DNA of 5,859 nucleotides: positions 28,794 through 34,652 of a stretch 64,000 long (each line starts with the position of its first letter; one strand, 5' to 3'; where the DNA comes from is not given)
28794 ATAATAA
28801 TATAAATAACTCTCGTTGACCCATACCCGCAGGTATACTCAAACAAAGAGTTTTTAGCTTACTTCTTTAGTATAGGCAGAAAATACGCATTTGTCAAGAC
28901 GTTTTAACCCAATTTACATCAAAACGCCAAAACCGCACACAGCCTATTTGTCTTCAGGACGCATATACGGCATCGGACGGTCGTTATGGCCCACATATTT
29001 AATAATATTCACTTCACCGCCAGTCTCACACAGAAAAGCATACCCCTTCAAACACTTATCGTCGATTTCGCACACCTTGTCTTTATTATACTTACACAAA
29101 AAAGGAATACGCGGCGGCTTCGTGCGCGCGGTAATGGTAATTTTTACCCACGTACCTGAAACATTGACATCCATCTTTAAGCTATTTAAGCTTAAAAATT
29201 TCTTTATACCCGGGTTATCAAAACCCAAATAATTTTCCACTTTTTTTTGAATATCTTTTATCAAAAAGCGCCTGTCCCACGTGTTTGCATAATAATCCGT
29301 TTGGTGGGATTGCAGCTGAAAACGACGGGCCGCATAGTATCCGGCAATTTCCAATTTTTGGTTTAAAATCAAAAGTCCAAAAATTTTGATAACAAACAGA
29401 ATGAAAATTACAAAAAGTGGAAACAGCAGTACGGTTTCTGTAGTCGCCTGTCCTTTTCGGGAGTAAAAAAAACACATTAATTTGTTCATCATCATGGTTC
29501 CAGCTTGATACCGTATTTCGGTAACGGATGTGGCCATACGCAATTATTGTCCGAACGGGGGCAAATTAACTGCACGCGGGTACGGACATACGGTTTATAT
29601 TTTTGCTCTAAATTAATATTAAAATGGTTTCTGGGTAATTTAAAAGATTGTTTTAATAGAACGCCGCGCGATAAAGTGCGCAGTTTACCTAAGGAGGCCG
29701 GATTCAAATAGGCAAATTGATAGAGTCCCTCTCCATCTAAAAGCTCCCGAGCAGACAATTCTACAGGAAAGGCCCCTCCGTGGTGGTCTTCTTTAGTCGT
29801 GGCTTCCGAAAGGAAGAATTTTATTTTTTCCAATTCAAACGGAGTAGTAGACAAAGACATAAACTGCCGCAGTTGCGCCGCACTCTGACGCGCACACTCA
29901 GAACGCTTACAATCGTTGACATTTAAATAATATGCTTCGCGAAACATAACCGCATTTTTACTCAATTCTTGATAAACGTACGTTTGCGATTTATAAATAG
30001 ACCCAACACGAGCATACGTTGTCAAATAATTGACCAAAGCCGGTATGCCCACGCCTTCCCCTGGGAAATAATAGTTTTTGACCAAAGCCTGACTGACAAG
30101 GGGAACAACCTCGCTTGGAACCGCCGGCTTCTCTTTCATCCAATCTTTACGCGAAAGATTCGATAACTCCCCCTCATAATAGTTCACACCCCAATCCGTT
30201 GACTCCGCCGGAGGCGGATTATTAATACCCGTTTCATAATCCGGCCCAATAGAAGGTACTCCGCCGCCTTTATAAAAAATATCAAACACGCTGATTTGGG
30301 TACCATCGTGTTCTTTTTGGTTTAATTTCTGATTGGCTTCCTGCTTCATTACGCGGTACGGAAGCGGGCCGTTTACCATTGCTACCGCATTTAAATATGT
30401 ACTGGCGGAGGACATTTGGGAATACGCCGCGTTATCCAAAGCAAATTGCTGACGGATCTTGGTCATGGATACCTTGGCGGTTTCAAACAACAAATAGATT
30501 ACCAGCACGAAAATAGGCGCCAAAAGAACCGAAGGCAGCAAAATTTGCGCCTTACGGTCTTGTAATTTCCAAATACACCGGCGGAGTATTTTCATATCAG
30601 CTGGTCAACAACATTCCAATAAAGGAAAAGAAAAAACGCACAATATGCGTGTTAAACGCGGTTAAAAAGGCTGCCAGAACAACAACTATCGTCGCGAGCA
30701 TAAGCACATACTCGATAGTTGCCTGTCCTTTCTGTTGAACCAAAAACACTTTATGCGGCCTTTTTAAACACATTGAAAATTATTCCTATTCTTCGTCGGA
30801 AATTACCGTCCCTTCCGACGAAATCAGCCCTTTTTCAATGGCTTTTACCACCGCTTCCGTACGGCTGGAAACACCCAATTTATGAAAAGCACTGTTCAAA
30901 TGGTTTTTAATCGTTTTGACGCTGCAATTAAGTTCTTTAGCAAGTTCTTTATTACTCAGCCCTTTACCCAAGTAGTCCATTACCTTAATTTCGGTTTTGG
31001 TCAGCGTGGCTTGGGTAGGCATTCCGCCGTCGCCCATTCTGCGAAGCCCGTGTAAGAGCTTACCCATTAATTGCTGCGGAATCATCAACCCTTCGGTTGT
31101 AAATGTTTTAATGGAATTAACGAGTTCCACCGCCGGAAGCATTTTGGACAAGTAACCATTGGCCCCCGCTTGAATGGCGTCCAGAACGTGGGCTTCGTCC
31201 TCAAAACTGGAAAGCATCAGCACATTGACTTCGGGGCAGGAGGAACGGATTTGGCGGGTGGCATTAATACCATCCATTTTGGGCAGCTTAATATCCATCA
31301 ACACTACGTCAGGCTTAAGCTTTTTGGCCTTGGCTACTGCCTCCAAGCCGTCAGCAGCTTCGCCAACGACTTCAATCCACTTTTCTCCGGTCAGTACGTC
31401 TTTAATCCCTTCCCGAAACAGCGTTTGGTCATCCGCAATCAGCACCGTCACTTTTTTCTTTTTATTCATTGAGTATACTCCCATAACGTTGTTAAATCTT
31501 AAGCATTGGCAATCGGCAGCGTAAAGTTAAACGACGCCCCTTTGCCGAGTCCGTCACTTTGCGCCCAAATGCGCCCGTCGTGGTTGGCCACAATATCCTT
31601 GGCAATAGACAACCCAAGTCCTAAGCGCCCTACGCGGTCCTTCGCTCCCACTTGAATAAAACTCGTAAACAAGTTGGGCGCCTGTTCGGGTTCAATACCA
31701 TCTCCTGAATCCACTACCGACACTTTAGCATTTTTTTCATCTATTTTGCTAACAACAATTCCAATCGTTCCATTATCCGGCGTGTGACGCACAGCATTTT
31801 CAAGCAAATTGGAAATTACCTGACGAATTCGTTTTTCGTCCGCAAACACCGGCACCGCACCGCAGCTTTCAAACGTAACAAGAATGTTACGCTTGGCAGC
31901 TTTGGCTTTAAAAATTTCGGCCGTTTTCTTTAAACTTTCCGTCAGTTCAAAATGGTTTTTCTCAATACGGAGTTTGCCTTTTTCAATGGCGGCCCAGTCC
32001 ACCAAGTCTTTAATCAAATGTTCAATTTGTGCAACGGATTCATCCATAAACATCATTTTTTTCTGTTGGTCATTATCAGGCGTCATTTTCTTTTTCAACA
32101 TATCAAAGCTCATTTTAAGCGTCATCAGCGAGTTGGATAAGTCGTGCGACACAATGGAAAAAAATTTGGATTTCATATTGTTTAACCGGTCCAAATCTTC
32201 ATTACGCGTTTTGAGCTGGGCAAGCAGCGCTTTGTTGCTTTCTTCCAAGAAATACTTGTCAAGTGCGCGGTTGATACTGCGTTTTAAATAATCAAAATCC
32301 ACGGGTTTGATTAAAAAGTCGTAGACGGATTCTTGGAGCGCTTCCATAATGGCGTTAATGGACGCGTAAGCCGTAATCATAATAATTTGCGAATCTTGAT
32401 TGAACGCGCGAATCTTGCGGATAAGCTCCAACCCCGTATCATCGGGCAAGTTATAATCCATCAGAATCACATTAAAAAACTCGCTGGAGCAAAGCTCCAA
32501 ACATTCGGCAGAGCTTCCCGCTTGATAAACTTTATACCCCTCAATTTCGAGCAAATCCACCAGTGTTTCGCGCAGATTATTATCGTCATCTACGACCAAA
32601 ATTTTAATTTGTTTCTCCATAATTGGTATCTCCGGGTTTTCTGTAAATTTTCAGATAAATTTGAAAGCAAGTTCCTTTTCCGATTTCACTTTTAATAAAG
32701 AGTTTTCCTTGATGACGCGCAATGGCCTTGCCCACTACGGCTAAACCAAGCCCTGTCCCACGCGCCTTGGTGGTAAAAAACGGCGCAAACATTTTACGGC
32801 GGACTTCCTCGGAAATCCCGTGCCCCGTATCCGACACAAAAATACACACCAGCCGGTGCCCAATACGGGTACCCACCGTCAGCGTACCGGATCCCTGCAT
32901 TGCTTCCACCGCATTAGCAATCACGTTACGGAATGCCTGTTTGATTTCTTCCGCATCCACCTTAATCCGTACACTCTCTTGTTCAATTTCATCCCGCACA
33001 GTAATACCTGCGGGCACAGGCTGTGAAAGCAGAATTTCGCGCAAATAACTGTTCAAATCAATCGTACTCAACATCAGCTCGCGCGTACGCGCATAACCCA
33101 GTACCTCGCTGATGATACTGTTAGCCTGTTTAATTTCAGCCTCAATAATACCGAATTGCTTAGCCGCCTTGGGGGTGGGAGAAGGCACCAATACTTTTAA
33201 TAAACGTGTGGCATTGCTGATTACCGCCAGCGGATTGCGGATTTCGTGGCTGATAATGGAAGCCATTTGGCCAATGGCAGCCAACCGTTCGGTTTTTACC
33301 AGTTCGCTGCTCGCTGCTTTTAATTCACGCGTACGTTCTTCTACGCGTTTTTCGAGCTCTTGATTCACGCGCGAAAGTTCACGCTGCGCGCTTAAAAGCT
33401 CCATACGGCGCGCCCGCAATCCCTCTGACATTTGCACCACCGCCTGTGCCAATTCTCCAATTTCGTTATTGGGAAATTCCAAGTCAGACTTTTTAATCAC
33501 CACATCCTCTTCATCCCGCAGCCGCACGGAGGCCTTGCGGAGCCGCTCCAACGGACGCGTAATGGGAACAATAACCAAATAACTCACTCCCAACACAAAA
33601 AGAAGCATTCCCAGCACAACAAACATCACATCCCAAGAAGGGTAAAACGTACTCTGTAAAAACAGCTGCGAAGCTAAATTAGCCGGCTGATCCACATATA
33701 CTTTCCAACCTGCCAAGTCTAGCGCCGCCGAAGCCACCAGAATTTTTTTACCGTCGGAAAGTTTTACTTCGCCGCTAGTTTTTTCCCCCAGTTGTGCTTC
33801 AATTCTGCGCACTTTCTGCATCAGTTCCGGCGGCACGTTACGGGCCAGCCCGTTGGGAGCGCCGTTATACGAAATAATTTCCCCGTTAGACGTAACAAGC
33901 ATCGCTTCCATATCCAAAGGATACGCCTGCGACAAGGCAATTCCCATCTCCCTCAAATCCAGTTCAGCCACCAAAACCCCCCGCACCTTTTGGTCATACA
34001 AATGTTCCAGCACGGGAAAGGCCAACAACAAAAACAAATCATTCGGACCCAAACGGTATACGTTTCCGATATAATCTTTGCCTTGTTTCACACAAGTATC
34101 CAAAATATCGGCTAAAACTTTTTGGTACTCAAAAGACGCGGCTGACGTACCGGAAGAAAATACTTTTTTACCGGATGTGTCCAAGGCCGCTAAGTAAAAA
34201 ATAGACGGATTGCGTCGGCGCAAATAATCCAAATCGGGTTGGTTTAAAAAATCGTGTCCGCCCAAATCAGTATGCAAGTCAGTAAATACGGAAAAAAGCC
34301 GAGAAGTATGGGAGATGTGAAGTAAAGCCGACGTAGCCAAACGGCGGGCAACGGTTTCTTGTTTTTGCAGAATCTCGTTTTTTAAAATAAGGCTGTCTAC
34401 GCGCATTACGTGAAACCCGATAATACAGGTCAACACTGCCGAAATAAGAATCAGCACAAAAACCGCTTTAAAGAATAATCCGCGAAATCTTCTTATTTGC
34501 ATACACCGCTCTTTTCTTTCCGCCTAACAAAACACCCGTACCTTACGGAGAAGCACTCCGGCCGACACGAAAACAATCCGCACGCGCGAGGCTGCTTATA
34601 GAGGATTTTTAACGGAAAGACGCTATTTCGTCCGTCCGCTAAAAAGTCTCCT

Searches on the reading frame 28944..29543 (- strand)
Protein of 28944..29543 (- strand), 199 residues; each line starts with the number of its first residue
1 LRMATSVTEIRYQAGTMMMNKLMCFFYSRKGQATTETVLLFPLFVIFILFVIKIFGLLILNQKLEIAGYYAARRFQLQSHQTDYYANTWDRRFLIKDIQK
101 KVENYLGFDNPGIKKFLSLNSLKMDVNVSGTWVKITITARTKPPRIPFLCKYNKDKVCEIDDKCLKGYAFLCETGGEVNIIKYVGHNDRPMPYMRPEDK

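Call 6: search_protein_families(library=pfam, proteins=[window:28944-29543:-], max_evalue=0.01)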
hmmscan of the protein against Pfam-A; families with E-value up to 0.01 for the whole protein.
window:28944-29543:- (199 aa): 1 family
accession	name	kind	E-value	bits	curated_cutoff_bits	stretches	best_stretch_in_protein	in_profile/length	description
PF07811.17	TadE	-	6.7e-05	23.4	22.9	1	31-73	1-43/43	TadE-like protein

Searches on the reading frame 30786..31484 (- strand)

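Call 6: search_protein_families(library=pfam, proteins=[window:30786-31484:-], max_evalue=0.01)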
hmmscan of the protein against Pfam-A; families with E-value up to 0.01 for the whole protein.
window:30786-31484:- (232 aa): 13 families
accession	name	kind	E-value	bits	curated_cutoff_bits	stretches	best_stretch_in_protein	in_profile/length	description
PF00072.30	Response_reg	-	3.7e-30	104.8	30.2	1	14-125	1-110/111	Response regulator receiver domain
PF00196.25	GerE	-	5.4e-18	64.8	23.5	1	160-215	2-57/57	Bacterial regulatory proteins, luxR family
PF08281.18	Sigma70_r4_2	-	5.7e-05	23.1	25.7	1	174-199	25-50/54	Sigma-70, region 4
PF08279.18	HTH_11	-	0.00047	20.4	25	1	176-197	16-37/55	HTH domain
PF13936.12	HTH_38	-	0.00068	19.8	27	1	171-196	16-41/44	Helix-turn-helix domain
PF13730.12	HTH_36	-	0.0014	18.9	25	1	177-198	27-48/55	Helix-turn-helix domain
PF04545.22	Sigma70_r4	-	0.0014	18.6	24.1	1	171-203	17-48/50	Sigma-70, region 4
PF08280.17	HTH_Mga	-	0.0016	18.8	23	1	176-196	20-40/59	M protein trans-acting positive regulator (MGA) HTH domain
PF14493.12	HTH_40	-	0.0038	17.9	27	0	168-202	5-39/89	Helix-turn-helix domain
PF07638.17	Sigma70_ECF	-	0.0041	17.5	21.1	1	174-203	150-179/185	ECF sigma factor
PF13412.12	HTH_24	-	0.0045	17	21.9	1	162-197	2-39/48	Winged helix-turn-helix DNA-binding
PF07453.19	NUMOD1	-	0.0049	17.5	22.8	1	177-196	18-37/37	NUMOD1 domain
PF09862.15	DUF2089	-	0.0066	16.5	33.4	0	179-205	20-46/47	Domain of unknown function (DUF2089)-HTH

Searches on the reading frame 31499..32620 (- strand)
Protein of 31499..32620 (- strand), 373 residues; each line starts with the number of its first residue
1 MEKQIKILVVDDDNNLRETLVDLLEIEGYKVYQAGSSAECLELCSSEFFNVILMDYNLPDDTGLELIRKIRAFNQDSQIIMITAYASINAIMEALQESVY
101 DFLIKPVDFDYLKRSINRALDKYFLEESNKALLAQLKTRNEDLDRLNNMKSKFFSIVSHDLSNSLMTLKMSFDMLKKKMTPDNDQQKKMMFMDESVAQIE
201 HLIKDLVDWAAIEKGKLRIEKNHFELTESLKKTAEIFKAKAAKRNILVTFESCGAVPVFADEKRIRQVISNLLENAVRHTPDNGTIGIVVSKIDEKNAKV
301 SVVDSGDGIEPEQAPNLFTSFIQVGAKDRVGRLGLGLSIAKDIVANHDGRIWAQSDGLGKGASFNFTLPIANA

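Call 6: search_protein_families(library=pfam, proteins=[window:31499-32620:-], max_evalue=0.01)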
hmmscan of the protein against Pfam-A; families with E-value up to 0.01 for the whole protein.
window:31499-32620:- (373 aa): 5 families
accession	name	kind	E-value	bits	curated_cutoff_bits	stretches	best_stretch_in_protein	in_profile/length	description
PF00072.30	Response_reg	-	5.2e-27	94.7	30.2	1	7-116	1-110/111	Response regulator receiver domain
PF02518.31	HATPase_c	-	2.4e-26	92.8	26.4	1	261-371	2-110/111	Histidine kinase-, DNA gyrase B-, and HSP90-like ATPase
PF00512.31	HisKA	-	1.5e-08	35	26.9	1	149-215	1-66/66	His Kinase A (phospho-acceptor) domain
PF13589.12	HATPase_c_3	-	0.001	19.5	25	1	267-340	5-80/137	Histidine kinase-, DNA gyrase B-, and HSP90-like ATPase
PF13581.12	HATPase_c_2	-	0.0021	18.5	27.4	1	263-344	30-109/127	Histidine kinase-like ATPase domain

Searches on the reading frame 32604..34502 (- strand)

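Call 6: search_protein_families(library=pfam, proteins=[window:32604-34502:-], max_evalue=0.01)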
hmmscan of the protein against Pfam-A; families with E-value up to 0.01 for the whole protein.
window:32604-34502:- (632 aa): 5 families
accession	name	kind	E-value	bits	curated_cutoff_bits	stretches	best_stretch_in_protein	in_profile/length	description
PF02518.31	HATPase_c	-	2.2e-22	80.1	26.4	1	516-619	2-109/111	Histidine kinase-, DNA gyrase B-, and HSP90-like ATPase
PF00512.31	HisKA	-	5.6e-12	46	26.9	1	411-473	3-63/66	His Kinase A (phospho-acceptor) domain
PF02743.24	dCache_1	-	8.6e-10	39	45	1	42-270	5-239/240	Cache domain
PF00672.30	HAMP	-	2.3e-06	28.3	25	1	313-364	5-53/53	HAMP domain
PF14501.12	HATPase_c_5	-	0.0034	17.7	22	1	518-606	4-91/102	GHKL domain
